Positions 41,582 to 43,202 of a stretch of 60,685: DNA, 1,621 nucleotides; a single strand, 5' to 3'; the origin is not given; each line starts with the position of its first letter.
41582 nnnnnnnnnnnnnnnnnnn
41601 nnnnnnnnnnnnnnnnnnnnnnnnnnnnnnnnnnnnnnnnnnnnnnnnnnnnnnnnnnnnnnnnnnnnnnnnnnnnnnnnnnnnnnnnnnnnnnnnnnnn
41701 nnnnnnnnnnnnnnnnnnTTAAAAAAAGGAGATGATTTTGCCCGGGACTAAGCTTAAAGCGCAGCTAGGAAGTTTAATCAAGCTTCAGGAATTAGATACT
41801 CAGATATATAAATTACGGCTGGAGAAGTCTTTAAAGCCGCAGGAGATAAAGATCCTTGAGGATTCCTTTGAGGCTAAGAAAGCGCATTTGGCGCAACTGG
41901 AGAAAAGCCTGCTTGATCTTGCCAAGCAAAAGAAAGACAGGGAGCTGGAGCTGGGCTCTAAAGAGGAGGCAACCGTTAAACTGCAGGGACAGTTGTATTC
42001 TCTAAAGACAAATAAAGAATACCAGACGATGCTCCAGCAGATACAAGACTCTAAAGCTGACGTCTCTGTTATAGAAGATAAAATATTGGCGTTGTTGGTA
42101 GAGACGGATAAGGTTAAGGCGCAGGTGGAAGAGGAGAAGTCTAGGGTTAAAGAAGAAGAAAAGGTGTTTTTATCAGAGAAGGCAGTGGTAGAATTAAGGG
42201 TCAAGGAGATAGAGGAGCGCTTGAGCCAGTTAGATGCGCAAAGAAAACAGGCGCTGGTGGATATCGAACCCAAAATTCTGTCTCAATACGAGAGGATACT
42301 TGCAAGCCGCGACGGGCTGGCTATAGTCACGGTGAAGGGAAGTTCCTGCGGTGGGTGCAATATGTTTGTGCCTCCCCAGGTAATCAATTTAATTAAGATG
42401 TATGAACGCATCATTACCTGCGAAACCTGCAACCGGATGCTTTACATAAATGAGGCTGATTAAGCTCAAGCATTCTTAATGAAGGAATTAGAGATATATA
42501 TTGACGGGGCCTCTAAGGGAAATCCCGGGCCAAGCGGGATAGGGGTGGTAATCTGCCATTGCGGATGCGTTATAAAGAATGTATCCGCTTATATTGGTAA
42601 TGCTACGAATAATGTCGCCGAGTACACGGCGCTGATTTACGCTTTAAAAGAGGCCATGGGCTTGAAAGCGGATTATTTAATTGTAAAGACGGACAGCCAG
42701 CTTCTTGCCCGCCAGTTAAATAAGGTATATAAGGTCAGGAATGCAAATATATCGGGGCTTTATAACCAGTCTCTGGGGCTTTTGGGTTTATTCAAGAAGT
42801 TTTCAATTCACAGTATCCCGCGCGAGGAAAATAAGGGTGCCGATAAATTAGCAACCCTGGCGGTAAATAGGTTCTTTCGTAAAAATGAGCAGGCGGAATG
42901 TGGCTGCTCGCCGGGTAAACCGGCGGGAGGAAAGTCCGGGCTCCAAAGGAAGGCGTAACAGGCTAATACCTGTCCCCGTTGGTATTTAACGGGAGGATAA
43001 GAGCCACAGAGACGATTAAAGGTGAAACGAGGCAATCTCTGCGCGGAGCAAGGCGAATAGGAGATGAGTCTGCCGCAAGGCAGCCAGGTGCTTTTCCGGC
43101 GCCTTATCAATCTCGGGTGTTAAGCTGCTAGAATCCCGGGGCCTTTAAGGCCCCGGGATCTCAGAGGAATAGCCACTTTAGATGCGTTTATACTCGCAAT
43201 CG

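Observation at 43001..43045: RNase P RNA with a stripped-down specificity domain (no P12, P13 or P14)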

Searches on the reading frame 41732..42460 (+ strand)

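Call 60: search_protein_families(library=pfam, proteins=[window:41732-42460:+], max_evalue=0.001)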
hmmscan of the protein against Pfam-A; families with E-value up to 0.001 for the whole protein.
window:41732-42460:+ (243 aa): 2 families
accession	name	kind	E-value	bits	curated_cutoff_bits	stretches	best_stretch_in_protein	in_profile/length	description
PF02591.20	Zn_ribbon_9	-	1.2e-09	38.5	29.1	1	205-237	1-33/33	C4-type zinc ribbon domain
PF24481.2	CT398_CC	-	0.00011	22.6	27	1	18-192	1-178/180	CT398-like coiled coil hairpin domain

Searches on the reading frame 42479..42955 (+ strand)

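Call 60: search_protein_families(library=pfam, proteins=[window:42479-42955:+], max_evalue=0.001)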
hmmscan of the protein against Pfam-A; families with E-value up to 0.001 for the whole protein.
window:42479-42955:+ (159 aa): 2 families
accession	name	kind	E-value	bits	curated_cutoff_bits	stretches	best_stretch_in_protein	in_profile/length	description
PF13456.12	RVT_3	-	5.2e-22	78.5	21.6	1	9-127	3-122/123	Reverse transcriptase-like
PF00075.30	RNase_H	-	3.3e-13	50.5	25.8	1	2-87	2-83/141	RNase H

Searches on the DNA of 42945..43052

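Call 48: search_rna_families(source=window, start=42945, end=43052, threshold=evalue, max_evalue=10, show_alignments=3)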
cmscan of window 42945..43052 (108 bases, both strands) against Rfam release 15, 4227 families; matches with E-value up to 10: 1.
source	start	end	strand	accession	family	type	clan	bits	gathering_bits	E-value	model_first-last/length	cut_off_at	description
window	42945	43052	+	RF00010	RNaseP_bact_a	Gene; ribozyme;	CL00002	38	100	3.9e-11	61-226/367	5'&3'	Bacterial RNase P class A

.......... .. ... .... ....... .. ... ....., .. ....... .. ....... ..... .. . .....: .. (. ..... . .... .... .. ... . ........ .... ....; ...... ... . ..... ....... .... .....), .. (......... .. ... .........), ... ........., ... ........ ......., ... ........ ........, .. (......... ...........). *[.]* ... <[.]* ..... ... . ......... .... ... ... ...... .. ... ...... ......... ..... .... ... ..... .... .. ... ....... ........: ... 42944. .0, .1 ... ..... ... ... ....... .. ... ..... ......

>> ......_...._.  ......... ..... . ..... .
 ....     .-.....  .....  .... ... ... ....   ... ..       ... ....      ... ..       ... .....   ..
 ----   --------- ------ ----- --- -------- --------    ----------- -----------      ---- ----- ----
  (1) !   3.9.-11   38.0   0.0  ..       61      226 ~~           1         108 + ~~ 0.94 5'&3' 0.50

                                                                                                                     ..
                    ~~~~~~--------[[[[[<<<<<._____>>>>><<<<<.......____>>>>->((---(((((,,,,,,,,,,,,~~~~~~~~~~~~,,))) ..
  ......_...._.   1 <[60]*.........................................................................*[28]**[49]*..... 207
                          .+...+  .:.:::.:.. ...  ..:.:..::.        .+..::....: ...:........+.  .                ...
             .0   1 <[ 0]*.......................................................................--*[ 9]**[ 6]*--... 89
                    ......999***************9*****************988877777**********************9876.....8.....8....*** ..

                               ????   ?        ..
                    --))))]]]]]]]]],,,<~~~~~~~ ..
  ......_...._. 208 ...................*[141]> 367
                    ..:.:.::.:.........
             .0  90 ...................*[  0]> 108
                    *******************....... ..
